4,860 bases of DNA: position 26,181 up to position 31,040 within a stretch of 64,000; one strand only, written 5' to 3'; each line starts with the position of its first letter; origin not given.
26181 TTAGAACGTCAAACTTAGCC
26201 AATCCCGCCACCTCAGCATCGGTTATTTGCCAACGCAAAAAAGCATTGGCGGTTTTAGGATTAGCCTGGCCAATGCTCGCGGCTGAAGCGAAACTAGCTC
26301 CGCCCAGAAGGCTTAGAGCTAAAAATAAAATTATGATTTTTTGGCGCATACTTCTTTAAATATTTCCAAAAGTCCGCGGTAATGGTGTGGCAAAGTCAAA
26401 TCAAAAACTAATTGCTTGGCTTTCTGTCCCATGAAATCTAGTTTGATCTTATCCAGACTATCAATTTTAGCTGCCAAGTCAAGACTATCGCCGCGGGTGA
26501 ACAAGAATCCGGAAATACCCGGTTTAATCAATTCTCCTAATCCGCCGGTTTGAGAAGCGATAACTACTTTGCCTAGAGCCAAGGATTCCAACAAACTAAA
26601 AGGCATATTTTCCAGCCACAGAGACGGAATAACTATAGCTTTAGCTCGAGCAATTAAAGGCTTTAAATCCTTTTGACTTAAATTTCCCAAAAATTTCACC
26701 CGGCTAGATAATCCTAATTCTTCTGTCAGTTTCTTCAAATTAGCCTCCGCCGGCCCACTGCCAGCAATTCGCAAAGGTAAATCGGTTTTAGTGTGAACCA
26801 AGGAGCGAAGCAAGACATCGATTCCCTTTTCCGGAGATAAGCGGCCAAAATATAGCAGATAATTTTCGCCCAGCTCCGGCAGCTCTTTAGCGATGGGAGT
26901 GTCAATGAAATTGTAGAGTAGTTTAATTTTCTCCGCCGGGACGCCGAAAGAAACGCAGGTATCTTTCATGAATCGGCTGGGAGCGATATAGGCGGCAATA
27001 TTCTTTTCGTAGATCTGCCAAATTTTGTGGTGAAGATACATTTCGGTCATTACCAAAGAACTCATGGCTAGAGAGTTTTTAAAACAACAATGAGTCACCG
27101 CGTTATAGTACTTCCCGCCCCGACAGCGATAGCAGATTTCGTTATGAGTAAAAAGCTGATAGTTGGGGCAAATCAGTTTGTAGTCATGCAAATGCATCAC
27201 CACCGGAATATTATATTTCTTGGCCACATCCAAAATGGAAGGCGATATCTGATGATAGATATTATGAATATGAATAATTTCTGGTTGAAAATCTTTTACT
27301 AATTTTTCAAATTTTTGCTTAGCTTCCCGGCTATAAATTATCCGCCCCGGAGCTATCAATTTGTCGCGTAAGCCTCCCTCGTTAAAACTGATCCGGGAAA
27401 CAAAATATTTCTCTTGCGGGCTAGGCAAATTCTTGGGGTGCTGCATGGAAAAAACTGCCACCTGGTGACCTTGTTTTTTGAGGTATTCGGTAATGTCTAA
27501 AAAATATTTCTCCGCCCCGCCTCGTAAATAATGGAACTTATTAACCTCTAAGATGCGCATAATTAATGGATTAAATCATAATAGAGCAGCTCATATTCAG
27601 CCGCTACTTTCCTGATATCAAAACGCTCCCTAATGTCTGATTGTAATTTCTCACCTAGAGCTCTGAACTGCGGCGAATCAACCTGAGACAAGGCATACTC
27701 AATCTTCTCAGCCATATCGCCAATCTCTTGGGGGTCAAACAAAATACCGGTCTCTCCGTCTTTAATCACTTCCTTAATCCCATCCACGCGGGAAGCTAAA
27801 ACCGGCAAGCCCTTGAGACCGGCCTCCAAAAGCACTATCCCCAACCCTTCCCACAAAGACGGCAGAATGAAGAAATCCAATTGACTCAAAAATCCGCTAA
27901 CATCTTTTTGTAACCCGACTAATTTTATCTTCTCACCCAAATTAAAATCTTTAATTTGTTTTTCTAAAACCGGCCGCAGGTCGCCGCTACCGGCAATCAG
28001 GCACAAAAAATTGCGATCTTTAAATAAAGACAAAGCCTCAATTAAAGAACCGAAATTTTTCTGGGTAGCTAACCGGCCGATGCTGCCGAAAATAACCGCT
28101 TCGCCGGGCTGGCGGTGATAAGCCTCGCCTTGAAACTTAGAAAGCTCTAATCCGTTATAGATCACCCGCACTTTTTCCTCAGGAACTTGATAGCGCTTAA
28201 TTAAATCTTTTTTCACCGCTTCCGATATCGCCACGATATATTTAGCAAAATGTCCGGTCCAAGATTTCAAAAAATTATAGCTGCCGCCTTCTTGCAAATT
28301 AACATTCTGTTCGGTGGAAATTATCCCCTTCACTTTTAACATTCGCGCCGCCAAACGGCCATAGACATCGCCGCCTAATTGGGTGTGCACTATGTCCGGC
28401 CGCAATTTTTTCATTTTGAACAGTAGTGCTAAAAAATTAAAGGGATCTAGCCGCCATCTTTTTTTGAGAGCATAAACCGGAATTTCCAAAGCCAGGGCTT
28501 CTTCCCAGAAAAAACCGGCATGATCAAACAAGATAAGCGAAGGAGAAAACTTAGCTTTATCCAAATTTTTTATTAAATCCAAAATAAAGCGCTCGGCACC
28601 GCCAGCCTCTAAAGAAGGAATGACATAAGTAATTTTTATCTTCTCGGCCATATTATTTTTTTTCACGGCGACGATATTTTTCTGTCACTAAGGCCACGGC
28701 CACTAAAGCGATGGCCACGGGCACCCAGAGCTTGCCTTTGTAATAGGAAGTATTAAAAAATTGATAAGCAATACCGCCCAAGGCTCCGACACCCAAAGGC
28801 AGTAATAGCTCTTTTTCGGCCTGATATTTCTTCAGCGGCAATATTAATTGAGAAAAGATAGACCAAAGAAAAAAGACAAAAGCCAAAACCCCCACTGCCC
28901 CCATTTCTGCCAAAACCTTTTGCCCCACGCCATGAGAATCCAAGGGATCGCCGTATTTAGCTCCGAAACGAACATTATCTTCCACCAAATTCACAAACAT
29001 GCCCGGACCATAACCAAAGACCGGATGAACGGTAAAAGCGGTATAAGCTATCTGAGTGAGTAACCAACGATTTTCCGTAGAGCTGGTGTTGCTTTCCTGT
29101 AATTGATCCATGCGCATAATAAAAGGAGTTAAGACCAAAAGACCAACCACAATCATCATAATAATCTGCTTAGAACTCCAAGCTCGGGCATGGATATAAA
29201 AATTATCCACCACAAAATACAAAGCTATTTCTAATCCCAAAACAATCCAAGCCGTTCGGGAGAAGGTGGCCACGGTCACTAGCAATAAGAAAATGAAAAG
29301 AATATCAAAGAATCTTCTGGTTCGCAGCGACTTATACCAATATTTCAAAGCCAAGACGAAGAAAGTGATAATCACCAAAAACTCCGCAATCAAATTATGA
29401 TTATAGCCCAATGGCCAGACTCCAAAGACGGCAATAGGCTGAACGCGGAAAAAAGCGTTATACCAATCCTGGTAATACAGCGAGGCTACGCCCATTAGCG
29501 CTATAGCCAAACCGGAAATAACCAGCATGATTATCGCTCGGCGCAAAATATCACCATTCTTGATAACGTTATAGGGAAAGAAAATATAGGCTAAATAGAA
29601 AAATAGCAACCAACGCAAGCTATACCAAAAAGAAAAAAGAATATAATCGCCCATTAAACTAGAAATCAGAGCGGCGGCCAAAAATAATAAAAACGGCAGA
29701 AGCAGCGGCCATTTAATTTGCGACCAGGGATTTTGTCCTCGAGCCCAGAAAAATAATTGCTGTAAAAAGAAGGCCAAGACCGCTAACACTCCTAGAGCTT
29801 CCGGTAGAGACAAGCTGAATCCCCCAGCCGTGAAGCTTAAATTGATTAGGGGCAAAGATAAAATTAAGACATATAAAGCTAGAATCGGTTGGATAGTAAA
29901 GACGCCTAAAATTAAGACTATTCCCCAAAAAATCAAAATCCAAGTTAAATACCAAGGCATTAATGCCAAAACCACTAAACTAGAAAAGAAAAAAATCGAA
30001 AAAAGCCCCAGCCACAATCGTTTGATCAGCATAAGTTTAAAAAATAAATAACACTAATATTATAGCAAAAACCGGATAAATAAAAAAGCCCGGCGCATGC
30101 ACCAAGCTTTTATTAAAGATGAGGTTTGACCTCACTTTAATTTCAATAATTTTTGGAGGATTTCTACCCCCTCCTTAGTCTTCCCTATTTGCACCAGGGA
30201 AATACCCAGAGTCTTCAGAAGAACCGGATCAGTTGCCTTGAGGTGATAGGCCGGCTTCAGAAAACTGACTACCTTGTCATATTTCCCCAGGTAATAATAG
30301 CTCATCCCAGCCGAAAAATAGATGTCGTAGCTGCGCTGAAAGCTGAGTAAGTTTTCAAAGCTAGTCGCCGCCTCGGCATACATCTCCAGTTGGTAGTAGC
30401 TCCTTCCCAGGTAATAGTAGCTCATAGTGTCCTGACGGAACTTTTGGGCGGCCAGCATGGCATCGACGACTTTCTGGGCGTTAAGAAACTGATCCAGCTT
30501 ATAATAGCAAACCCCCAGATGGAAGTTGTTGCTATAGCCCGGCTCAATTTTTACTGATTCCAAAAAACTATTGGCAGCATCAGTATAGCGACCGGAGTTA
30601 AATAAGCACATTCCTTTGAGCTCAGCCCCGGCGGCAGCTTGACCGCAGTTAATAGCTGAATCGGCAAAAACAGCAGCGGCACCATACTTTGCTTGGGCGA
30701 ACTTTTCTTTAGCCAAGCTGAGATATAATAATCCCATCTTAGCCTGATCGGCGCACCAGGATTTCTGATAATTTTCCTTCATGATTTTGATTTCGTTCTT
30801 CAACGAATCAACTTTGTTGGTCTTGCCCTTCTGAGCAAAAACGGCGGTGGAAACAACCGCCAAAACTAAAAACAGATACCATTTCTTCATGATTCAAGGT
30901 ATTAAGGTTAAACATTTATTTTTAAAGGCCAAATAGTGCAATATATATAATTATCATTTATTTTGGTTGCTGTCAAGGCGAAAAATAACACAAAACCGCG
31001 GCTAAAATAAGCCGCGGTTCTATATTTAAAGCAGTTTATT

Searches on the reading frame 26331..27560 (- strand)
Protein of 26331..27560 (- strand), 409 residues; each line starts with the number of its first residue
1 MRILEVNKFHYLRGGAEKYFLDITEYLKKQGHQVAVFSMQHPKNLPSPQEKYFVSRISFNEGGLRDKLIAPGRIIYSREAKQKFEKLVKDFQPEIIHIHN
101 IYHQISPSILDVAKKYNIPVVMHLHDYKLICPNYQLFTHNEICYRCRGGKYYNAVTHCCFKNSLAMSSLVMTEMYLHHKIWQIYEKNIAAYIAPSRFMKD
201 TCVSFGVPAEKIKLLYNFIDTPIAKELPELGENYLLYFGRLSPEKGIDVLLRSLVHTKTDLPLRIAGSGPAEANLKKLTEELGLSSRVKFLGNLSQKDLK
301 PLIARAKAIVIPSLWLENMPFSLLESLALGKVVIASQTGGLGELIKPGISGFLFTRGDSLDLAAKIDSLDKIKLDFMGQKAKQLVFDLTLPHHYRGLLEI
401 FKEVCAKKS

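Call 57: search_protein_families(library=pfam, proteins=[window:26331-27560:-], max_evalue=0.001)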
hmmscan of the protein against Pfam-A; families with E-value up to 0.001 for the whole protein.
window:26331-27560:- (409 aa): 8 families
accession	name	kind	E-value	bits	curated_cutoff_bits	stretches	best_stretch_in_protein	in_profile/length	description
PF00534.26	Glycos_transf_1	-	1.2e-35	123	26.4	1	225-369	8-155/172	Glycosyl transferases group 1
PF13692.12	Glyco_trans_1_4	-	3.6e-28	99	27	1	233-369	2-139/142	Glycosyl transferases group 1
PF13439.12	Glyco_transf_4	-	2e-22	80.5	28.5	1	14-221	2-168/170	Glycosyltransferase Family 4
PF13579.12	Glyco_trans_4_4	-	5e-13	50.1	29.7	1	14-217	1-157/158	Glycosyl transferase 4-like domain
PF13477.12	Glyco_trans_4_2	-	1.7e-06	28.7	23.4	1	12-125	5-107/139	Glycosyl transferase 4-like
PF06925.17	MGDG_synth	-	2.2e-05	25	25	0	80-134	77-133/169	Monogalactosyldiacylglycerol (MGDG) synthase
PF10087.14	DUF2325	-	0.00024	21.7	33.6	0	79-123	35-79/94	Uncharacterized protein conserved in bacteria (DUF2325)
PF13524.12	Glyco_trans_1_2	-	0.00046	20.6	25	1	250-385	5-129/144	Glycosyl transferase-like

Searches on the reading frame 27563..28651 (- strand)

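Call 57: search_protein_families(library=pfam, proteins=[window:27563-28651:-], max_evalue=0.001)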
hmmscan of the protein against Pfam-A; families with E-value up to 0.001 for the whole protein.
window:27563-28651:- (362 aa): 6 families
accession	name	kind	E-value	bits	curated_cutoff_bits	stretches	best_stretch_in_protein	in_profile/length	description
PF00534.26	Glycos_transf_1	-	5.2e-34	117.7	26.4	1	181-323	11-158/172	Glycosyl transferases group 1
PF13692.12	Glyco_trans_1_4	-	1.1e-29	104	27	1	187-322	3-141/142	Glycosyl transferases group 1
PF13439.12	Glyco_transf_4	-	2.3e-23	83.5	28.5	1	17-171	2-169/170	Glycosyltransferase Family 4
PF13579.12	Glyco_trans_4_4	-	3.3e-11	44.2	29.7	1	17-167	1-158/158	Glycosyl transferase 4-like domain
PF20706.3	GT4-conflict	-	2.9e-05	23.7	26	1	252-299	276-323/385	Family 4 Glycosyltransferase in conflict systems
PF13477.12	Glyco_trans_4_2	-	0.00088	19.9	23.4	0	51-113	39-105/139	Glycosyl transferase 4-like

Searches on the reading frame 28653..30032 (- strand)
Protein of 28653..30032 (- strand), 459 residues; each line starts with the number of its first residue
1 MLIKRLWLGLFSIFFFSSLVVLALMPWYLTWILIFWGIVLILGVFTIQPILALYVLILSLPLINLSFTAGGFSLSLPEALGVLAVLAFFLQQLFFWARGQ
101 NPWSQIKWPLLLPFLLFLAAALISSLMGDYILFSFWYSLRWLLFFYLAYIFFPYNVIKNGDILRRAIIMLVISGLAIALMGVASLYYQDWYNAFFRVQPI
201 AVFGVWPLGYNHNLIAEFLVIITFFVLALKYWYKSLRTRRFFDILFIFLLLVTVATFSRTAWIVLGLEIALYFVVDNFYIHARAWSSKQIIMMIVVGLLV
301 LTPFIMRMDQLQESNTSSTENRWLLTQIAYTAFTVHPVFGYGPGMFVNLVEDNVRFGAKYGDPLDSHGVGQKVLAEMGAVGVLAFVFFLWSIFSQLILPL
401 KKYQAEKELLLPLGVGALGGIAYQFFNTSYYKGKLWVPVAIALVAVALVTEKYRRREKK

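Call 57: search_protein_families(library=pfam, proteins=[window:28653-30032:-], max_evalue=0.001)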
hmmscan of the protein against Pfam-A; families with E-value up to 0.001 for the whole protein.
window:28653-30032:- (459 aa): 1 family
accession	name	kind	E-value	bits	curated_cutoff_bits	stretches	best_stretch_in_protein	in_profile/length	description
PF04932.20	Wzy_C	-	4.4e-13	49.7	31.7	1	245-386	2-149/149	O-Antigen ligase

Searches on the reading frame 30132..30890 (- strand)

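Call 57: search_protein_families(library=pfam, proteins=[window:30132-30890:-], max_evalue=0.001)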
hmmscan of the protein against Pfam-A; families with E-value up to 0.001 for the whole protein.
window:30132-30890:- (252 aa): 9 families
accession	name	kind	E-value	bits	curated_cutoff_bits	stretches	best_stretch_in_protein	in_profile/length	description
PF07719.23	TPR_2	-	6e-16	57.6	27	1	158-183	4-29/34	Tetratricopeptide repeat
PF12895.13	ANAPC3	-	4.8e-11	43.2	27.2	2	170-247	4-81/82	Anaphase-promoting complex, cyclosome, subunit 3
PF00515.34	TPR_1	-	9.8e-11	41.4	27.8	0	157-183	3-29/34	Tetratricopeptide repeat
PF13174.12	TPR_6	-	1e-09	38.9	26.3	0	157-182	2-27/33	Tetratricopeptide repeat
PF13181.12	TPR_8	-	7.6e-09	35.5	25.7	0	91-117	6-32/34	Tetratricopeptide repeat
PF13432.12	TPR_16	-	5.9e-08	33.5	32.7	0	65-117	9-62/65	Tetratricopeptide repeat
PF14559.12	TPR_19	-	8.8e-07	29.6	25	0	202-250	5-53/68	Tetratricopeptide repeat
PF13428.12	TPR_14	-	3.9e-06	27.5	23.5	0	158-190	4-37/44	Tetratricopeptide repeat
PF13424.12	TPR_12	-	2.2e-05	25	30.1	0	124-182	8-72/77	Tetratricopeptide repeat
